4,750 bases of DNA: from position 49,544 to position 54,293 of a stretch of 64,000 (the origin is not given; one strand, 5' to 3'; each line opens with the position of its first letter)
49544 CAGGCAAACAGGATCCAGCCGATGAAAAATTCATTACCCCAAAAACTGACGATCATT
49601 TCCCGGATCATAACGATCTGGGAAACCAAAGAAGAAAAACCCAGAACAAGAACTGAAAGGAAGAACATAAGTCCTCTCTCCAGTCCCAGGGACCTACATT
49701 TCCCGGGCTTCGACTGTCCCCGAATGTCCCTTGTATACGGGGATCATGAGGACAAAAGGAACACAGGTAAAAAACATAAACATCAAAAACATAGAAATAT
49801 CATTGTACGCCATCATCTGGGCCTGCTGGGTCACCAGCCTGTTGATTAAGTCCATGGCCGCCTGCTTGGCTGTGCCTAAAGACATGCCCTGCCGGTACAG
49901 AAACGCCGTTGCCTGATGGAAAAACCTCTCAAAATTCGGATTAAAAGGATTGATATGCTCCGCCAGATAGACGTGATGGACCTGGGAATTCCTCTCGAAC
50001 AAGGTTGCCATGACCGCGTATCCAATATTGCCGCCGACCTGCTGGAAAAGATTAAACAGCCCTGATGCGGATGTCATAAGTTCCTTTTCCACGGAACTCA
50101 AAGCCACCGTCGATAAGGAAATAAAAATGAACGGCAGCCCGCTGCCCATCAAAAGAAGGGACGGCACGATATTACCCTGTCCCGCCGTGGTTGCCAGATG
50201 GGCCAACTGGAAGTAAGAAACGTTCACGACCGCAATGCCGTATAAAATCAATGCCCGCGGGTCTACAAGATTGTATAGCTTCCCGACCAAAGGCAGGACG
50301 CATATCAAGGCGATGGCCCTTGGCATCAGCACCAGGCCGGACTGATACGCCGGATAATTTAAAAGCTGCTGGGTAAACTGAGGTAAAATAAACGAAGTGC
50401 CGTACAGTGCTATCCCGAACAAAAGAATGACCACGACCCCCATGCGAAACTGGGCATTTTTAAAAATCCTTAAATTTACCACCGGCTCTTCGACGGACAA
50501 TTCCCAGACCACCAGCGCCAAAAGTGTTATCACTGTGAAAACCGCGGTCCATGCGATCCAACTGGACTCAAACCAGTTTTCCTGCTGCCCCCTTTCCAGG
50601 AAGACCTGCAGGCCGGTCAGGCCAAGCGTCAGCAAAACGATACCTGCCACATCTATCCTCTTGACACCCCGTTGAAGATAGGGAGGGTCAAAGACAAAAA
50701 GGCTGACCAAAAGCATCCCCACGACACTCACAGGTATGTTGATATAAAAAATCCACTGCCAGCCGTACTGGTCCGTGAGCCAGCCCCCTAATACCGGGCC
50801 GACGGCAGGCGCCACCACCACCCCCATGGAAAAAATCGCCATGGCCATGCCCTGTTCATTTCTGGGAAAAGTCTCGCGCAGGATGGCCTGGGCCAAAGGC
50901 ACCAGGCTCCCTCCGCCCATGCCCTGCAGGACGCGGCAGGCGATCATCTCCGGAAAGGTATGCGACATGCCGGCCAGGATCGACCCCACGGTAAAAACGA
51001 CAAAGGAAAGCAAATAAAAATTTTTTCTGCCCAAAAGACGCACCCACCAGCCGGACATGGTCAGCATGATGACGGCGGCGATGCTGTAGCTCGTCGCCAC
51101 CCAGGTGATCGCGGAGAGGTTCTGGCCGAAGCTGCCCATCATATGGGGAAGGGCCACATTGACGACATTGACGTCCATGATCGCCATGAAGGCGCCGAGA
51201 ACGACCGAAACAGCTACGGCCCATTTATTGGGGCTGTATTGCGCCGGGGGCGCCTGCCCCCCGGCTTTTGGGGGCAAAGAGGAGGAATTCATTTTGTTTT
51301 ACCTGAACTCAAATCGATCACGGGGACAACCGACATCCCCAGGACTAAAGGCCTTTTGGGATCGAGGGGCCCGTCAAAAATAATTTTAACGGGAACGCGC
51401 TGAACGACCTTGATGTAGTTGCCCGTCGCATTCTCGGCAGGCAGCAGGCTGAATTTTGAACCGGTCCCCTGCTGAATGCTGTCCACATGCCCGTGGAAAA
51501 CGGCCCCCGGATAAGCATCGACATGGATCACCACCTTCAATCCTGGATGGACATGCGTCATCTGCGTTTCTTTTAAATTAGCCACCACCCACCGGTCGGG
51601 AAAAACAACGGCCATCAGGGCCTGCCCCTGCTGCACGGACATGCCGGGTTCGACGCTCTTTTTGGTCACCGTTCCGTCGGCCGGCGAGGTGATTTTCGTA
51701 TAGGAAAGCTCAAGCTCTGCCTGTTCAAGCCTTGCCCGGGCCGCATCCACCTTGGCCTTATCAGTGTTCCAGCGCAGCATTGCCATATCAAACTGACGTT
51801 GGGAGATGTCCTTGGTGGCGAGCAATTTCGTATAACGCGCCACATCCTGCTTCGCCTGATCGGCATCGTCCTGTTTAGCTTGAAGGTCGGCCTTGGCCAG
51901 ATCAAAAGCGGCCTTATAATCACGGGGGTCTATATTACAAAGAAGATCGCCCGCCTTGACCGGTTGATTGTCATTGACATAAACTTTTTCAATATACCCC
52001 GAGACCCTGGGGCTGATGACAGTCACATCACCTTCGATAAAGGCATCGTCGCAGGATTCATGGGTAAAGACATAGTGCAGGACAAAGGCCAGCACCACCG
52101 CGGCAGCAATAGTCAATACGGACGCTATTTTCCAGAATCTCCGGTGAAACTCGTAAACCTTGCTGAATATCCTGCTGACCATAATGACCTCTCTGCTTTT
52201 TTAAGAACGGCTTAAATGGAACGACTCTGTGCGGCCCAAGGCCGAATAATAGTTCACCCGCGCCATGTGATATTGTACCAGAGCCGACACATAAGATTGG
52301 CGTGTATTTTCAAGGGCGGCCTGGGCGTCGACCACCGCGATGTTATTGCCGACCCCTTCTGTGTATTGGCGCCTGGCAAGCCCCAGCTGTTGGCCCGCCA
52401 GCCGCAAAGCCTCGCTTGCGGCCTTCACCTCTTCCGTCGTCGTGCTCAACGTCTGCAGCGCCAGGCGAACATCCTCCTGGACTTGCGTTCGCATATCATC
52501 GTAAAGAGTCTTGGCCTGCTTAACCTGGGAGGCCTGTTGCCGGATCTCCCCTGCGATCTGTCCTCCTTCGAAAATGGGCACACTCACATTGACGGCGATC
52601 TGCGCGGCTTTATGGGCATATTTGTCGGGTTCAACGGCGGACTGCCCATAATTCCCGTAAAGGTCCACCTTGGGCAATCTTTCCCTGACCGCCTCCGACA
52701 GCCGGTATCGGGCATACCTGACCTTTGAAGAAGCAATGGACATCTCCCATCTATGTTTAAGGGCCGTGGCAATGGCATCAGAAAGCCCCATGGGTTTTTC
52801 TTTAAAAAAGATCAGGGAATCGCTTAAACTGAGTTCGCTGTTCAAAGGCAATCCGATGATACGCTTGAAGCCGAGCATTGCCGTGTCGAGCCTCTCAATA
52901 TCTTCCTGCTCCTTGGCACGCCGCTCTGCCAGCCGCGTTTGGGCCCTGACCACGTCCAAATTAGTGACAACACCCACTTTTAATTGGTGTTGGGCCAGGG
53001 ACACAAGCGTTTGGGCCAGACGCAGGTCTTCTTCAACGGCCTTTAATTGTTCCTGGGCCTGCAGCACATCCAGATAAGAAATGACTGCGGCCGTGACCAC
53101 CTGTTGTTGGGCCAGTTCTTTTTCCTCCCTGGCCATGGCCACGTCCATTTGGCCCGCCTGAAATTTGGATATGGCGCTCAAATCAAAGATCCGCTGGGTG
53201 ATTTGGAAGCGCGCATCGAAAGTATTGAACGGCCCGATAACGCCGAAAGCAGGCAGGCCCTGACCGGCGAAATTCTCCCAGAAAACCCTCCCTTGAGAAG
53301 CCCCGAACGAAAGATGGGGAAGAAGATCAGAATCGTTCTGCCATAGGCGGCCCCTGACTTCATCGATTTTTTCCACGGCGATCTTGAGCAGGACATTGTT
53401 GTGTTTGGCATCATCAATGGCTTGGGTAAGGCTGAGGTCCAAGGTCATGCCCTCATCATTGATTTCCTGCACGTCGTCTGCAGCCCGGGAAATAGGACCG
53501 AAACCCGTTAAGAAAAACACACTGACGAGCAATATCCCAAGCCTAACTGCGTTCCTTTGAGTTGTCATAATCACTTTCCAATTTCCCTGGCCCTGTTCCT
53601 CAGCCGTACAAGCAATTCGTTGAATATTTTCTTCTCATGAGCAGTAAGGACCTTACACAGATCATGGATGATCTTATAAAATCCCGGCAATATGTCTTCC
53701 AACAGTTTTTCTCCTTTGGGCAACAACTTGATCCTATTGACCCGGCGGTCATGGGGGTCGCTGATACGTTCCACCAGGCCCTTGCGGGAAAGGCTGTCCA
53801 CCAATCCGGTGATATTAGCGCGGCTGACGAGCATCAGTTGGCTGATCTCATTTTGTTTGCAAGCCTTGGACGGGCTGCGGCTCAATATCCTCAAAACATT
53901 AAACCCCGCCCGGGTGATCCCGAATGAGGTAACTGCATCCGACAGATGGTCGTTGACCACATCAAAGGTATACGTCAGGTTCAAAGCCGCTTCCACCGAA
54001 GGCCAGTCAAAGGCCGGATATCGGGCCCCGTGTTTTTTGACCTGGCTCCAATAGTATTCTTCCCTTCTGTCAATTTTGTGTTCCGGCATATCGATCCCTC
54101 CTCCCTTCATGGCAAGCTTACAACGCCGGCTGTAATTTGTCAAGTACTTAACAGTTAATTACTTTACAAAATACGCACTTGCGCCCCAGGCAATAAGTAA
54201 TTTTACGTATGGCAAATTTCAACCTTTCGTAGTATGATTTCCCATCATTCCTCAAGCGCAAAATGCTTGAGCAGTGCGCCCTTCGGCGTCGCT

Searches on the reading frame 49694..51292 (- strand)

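Call 68: search_protein_families(library=pfam, proteins=[window:49694-51292:-], max_evalue=0.00001)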
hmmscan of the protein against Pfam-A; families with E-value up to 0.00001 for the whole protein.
window:49694-51292:- (532 aa): 3 families
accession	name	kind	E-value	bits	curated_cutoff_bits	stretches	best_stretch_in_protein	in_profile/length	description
PF07690.21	MFS_1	-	1.1e-64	219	33.4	1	31-424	2-346/347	Major Facilitator Superfamily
PF06609.19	TRI12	-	1.4e-11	44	23.2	1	40-294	59-320/599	Fungal trichothecene efflux pump (TRI12)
PF00083.30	Sugar_tr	-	1.9e-11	44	22.3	1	43-217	29-208/452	Sugar (and other) transporter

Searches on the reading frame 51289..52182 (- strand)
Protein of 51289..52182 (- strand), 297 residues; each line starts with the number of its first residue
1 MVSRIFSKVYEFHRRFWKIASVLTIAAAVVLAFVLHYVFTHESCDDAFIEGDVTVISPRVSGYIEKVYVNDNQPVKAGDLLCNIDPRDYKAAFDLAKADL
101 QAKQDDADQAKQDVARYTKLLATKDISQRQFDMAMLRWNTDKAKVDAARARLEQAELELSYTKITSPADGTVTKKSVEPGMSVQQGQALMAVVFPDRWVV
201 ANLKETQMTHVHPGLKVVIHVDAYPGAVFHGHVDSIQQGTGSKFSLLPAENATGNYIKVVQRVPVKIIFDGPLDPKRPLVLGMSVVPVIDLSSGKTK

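Call 68: search_protein_families(library=pfam, proteins=[window:51289-52182:-], max_evalue=0.00001)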
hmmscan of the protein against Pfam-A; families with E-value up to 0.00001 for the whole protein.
window:51289-52182:- (297 aa): 5 families
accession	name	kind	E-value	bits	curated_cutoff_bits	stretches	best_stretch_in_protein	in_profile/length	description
PF16576.10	HlyD_D23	-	5.3e-24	85.1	30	1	50-237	16-185/214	Barrel-sandwich domain of CusB or HlyD membrane-fusion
PF13437.12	HlyD_3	-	4.3e-15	56.8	22.2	1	163-245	1-85/106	HlyD family secretion protein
PF13533.13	Biotin_lipoyl_2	-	1.2e-14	54.1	29.8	1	56-85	3-32/32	Biotin-lipoyl like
PF00529.27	CusB_dom_1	-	4.5e-12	46.5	26.5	1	28-284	5-82/89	Cation efflux system protein CusB domain 1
PF00364.28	Biotin_lipoyl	-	1.1e-07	32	22.1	0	55-84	44-73/73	Biotin-requiring enzyme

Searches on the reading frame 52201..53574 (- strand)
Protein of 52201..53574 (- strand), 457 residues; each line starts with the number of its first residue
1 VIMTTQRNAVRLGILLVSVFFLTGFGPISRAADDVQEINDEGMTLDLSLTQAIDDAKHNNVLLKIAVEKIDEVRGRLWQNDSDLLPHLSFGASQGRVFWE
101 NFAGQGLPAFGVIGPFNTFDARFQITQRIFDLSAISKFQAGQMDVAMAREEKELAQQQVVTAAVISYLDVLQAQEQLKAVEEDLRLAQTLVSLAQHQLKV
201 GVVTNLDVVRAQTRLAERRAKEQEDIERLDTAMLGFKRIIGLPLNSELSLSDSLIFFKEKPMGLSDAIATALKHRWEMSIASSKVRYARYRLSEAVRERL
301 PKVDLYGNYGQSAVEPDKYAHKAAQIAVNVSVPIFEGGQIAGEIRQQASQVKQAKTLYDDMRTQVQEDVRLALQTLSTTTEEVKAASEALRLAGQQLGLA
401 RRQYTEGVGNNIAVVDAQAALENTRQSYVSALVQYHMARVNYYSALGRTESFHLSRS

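Call 68: search_protein_families(library=pfam, proteins=[window:52201-53574:-], max_evalue=0.00001)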
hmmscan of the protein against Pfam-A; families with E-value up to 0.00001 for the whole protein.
window:52201-53574:- (457 aa): 1 family
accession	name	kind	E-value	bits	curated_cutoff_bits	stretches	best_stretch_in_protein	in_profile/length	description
PF02321.23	OEP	-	2e-56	191.2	22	2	264-447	1-187/187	Outer membrane efflux protein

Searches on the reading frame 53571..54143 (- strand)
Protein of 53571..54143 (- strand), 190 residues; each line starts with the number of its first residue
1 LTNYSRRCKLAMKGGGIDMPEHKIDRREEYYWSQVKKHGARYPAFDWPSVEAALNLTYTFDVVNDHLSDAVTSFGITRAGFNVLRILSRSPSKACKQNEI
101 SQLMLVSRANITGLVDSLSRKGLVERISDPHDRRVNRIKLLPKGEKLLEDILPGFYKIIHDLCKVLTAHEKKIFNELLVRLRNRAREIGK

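Call 68: search_protein_families(library=pfam, proteins=[window:53571-54143:-], max_evalue=0.00001)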
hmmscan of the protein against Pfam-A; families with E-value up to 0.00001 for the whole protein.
window:53571-54143:- (190 aa): 2 families
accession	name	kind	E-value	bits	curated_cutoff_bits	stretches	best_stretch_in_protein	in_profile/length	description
PF12802.13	MarR_2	-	8.9e-14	51.8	27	1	74-134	1-60/61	MarR family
PF01047.28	MarR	-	2e-11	44.1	24.6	1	76-135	1-58/59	MarR family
